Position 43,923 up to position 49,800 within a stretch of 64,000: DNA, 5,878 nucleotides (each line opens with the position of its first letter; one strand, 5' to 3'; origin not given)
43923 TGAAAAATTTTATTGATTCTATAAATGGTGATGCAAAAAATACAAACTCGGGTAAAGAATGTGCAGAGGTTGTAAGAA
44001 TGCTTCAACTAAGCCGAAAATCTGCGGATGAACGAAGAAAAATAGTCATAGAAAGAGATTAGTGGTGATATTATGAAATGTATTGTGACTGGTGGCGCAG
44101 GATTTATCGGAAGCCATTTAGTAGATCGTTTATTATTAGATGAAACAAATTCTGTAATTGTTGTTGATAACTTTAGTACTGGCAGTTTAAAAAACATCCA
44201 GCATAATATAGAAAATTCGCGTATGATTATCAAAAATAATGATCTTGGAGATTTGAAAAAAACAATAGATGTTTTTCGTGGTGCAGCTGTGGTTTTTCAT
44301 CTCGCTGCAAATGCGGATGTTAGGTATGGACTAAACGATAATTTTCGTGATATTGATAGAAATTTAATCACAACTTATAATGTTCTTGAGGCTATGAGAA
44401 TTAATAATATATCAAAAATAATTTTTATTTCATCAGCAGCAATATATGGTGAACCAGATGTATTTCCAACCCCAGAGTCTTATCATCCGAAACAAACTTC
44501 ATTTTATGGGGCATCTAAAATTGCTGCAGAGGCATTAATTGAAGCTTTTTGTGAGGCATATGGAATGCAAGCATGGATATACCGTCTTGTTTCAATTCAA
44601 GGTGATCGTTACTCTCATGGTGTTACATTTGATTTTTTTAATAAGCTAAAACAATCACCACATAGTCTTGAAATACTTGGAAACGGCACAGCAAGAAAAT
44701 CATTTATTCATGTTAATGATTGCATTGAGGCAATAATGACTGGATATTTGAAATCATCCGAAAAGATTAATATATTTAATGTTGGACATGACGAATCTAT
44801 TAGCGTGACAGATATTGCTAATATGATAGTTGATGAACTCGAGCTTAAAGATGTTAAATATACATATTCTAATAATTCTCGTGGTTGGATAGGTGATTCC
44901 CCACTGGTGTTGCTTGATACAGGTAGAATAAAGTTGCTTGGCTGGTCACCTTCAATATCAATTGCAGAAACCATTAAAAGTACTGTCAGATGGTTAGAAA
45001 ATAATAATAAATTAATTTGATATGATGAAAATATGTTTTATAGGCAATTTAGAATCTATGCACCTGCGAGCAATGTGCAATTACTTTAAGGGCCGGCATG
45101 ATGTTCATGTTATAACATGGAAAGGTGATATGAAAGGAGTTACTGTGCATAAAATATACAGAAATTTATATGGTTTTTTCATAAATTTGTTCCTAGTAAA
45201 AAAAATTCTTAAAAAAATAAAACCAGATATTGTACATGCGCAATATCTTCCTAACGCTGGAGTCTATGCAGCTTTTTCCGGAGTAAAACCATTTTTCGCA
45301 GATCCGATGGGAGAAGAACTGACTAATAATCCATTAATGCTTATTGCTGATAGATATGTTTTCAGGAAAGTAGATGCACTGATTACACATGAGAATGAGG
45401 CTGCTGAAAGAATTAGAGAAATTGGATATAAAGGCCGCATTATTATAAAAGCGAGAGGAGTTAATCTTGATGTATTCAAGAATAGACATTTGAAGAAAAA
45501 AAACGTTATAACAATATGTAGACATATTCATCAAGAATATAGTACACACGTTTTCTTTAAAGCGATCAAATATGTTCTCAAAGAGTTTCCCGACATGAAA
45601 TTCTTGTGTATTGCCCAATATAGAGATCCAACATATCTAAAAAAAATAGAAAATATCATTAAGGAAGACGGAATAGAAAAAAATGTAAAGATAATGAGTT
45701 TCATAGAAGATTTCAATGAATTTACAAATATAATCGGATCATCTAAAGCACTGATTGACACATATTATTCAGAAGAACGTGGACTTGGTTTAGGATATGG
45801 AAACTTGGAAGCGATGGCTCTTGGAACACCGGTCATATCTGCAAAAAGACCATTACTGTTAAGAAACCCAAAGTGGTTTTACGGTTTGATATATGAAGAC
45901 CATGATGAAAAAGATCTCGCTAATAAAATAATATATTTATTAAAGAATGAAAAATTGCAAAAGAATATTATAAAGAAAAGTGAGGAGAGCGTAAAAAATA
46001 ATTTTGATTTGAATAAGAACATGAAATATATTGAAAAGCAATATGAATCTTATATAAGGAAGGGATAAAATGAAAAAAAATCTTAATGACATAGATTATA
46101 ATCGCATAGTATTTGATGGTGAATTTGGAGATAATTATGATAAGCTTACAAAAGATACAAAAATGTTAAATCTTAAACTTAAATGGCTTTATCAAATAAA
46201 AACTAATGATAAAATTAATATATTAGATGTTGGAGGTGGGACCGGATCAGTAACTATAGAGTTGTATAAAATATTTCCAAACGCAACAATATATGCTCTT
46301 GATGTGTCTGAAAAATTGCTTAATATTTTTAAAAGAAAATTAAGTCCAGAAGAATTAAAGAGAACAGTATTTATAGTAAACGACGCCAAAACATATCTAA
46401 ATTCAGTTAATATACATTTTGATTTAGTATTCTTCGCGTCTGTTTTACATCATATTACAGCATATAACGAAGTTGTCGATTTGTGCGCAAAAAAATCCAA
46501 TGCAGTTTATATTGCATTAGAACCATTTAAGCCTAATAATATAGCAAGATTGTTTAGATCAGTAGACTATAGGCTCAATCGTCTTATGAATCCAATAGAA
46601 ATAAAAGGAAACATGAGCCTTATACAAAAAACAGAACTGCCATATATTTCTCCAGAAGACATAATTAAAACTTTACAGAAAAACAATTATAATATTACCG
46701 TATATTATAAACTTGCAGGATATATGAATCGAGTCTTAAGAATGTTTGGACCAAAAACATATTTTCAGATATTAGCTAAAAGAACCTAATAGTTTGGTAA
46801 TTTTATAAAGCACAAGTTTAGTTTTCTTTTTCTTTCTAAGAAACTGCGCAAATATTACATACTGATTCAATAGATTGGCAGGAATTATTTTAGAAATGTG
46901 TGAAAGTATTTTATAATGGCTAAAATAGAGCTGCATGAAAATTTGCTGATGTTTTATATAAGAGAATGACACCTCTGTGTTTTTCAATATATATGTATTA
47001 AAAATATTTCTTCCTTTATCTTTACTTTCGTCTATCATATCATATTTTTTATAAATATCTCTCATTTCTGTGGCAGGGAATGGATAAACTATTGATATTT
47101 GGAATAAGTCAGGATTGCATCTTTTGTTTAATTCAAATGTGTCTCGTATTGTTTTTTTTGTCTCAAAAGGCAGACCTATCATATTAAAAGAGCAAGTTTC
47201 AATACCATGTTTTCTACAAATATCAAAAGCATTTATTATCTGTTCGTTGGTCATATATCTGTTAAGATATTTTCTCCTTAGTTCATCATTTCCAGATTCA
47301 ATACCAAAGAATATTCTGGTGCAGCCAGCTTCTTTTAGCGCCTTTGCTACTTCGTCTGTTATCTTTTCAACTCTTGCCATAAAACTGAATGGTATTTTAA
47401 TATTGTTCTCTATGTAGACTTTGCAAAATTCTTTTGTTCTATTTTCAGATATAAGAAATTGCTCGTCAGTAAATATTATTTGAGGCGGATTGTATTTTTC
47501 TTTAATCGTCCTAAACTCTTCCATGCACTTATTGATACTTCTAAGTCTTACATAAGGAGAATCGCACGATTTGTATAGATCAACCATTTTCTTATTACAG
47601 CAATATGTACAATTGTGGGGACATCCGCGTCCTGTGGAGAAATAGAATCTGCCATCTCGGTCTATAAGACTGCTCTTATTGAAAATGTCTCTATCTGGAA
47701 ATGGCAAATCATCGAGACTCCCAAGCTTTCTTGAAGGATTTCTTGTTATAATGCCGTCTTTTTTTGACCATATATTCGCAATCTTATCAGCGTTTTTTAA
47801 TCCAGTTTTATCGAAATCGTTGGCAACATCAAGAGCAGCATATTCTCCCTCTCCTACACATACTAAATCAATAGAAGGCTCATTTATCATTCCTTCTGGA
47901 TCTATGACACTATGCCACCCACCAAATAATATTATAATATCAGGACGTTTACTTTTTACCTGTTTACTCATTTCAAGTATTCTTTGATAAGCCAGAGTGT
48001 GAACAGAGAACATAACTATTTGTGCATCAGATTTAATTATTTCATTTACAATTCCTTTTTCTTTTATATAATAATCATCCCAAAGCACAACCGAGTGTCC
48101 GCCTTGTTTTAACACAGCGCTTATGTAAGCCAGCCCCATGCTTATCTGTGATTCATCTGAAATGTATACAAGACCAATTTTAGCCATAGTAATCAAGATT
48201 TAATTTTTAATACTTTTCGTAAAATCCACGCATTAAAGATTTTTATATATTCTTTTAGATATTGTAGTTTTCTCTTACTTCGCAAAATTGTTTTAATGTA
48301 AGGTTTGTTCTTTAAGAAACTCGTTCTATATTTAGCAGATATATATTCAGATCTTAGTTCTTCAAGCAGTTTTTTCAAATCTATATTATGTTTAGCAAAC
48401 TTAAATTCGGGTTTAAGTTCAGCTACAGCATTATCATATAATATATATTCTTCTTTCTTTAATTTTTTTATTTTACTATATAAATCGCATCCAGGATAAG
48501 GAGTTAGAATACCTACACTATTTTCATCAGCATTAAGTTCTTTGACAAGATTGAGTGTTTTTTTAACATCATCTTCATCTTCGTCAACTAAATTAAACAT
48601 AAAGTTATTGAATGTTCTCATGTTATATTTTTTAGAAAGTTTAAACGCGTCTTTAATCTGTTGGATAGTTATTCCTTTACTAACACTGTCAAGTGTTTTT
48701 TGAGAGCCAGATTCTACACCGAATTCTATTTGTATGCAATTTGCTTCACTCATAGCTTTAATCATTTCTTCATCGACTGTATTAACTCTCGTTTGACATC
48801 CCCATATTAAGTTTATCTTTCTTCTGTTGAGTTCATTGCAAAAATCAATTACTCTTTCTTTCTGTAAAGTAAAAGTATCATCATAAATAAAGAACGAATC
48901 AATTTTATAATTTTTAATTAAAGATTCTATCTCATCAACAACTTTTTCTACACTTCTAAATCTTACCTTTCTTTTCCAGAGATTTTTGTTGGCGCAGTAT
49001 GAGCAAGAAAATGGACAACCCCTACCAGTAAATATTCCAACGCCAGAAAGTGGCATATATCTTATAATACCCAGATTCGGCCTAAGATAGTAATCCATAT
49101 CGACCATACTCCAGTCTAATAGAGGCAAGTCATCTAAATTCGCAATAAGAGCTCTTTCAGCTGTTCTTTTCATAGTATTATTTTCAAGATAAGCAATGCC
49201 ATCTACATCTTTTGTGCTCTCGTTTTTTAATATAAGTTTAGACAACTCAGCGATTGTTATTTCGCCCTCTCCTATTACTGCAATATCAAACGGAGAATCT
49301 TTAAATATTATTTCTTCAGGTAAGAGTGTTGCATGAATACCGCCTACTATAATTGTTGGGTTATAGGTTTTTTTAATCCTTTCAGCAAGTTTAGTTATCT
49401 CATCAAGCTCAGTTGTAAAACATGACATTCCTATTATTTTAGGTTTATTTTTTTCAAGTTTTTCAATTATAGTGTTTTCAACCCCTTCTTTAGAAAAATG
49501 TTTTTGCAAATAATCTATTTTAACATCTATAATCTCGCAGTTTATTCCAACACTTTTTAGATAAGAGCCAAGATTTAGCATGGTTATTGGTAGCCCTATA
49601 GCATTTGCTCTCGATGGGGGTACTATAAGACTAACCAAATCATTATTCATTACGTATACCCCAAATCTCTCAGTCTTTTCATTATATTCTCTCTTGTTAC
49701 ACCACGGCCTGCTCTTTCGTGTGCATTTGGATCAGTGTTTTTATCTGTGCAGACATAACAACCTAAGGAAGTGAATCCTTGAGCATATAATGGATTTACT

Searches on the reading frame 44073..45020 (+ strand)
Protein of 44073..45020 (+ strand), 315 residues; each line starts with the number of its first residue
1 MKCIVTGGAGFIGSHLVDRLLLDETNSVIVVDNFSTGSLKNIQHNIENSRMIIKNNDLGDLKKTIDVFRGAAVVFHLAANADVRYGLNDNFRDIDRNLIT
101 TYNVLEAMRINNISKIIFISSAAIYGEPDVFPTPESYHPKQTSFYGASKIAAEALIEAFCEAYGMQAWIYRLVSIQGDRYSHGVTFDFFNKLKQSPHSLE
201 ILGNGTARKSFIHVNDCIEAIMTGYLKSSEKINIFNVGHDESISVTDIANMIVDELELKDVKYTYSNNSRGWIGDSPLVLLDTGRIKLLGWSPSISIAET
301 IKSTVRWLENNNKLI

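Call 29: search_protein_families(library=pfam, proteins=[window:44073-45020:+], max_evalue=0.0001)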
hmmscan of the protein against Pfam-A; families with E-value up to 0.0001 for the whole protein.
window:44073-45020:+ (315 aa): 7 families
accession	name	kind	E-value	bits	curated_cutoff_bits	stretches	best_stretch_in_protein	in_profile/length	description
PF01370.27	Epimerase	-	2.3e-44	152.1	20.9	1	4-238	2-240/240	NAD dependent epimerase/dehydratase family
PF16363.11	GDP_Man_Dehyd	-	2.7e-41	142.6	27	1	4-303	1-331/332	GDP-mannose 4,6 dehydratase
PF01073.25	3Beta_HSD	-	9.8e-18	64.6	22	1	4-158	1-159/280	3-beta hydroxysteroid dehydrogenase/isomerase family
PF02719.21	Polysacc_synt_2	-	4.4e-15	56.1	20.2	1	4-259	2-250/293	Polysaccharide biosynthesis protein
PF07993.18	NAD_binding_4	-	5.2e-12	45.9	20.1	1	68-181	86-213/258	Male sterility protein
PF13460.12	NAD_binding_10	-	1.1e-09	38.9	27.2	1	7-157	1-132/184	NAD(P)H-binding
PF04321.23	RmlD_sub_bind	-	1.4e-08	34.7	27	1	1-259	1-234/287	RmlD substrate binding domain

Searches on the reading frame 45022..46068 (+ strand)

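Call 29: search_protein_families(library=pfam, proteins=[window:45022-46068:+], max_evalue=0.0001)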
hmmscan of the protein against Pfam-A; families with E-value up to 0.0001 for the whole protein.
window:45022-46068:+ (348 aa): 6 families
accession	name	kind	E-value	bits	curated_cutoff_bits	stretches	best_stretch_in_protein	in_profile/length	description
PF00534.26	Glycos_transf_1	-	7e-17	61.9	26.4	1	152-321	7-170/172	Glycosyl transferases group 1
PF13477.12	Glyco_trans_4_2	-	2.5e-13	50.8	23.4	1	3-122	1-137/139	Glycosyl transferase 4-like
PF13692.12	Glyco_trans_1_4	-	1.2e-12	48.7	27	1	160-309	2-142/142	Glycosyl transferases group 1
PF13439.12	Glyco_transf_4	-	3.2e-10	40.7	28.5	1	14-150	7-169/170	Glycosyltransferase Family 4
PF13524.12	Glyco_trans_1_2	-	2.6e-05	24.7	25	0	233-338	39-143/144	Glycosyl transferase-like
PF13579.12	Glyco_trans_4_4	-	2.7e-05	25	29.7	1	25-137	17-148/158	Glycosyl transferase 4-like domain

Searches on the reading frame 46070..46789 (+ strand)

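Call 29: search_protein_families(library=pfam, proteins=[window:46070-46789:+], max_evalue=0.0001)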
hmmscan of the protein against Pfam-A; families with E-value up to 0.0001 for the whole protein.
window:46070-46789:+ (239 aa): 9 families
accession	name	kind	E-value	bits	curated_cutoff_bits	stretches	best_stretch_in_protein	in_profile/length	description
PF13649.12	Methyltransf_25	-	2.4e-13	51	27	1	51-131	1-79/97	Methyltransferase domain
PF13847.12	Methyltransf_31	-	3.6e-13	49.9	27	1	47-138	3-96/145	Methyltransferase domain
PF08242.18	Methyltransf_12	-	2.8e-11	44.4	30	1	52-136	1-85/98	Methyltransferase domain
PF08241.18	Methyltransf_11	-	2e-10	41.6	21.2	1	52-137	1-81/95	Methyltransferase domain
PF13489.12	Methyltransf_23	-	7.3e-08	32.7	27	1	45-209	20-161/164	Methyltransferase domain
PF00891.24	Methyltransf_2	-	1.4e-06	28.3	22.3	1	16-130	32-141/210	O-methyltransferase domain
PF01209.24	Ubie_methyltran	-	6.2e-06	26.2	20.1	1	46-132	46-132/233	ubiE/COQ5 methyltransferase family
PF05175.20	MTS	-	9e-06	25.9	23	1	42-119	26-101/170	Methyltransferase small domain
PF00398.26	RrnaAD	-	3.7e-05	23.4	24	1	41-130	24-112/263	Ribosomal RNA adenine dimethylase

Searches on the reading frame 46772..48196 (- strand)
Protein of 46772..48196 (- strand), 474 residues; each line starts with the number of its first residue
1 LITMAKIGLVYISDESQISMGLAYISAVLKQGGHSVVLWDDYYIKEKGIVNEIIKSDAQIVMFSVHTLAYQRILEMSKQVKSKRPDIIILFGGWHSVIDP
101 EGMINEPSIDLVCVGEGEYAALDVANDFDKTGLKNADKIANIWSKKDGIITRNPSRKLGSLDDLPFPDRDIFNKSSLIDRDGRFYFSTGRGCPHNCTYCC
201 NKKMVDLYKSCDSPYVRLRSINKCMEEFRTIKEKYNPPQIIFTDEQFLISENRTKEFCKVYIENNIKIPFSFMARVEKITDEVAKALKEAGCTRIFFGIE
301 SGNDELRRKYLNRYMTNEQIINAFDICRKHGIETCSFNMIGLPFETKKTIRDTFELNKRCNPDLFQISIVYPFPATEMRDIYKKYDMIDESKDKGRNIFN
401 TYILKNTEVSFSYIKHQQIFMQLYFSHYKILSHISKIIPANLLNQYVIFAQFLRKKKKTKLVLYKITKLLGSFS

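Call 29: search_protein_families(library=pfam, proteins=[window:46772-48196:-], max_evalue=0.0001)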
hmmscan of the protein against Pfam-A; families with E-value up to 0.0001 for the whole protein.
window:46772-48196:- (474 aa): 2 families
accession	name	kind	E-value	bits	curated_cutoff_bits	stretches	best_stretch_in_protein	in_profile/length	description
PF04055.27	Radical_SAM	-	8.8e-27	94.7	29.5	1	187-356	2-165/166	Radical SAM superfamily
PF02310.24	B12-binding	-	5.1e-19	68.7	32.1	1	19-123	14-119/121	B12 binding domain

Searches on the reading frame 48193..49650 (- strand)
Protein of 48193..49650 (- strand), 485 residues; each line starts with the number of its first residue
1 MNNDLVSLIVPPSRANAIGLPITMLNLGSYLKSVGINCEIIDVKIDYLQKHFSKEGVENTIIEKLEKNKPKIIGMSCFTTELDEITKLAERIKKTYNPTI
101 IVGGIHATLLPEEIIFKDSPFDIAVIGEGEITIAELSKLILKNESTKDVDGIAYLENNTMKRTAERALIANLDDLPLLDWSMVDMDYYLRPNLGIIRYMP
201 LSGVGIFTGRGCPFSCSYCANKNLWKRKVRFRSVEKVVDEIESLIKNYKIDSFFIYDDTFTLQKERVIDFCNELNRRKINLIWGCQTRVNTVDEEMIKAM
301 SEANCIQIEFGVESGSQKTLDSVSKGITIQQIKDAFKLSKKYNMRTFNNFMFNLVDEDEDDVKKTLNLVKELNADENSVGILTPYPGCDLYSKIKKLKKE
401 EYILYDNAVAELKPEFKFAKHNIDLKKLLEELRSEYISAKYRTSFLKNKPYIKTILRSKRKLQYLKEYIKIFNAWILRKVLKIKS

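Call 29: search_protein_families(library=pfam, proteins=[window:48193-49650:-], max_evalue=0.0001)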
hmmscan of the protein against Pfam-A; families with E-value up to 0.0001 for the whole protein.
window:48193-49650:- (485 aa): 3 families
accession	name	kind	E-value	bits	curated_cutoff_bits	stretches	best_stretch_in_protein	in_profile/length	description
PF04055.27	Radical_SAM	-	9.3e-25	88.2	29.5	1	207-369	2-166/166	Radical SAM superfamily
PF02310.24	B12-binding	-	1.5e-18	67.2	32.1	1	20-136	13-120/121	B12 binding domain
PF13353.11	Fer4_12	-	3e-06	28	22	1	210-283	13-87/137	4Fe-4S single cluster domain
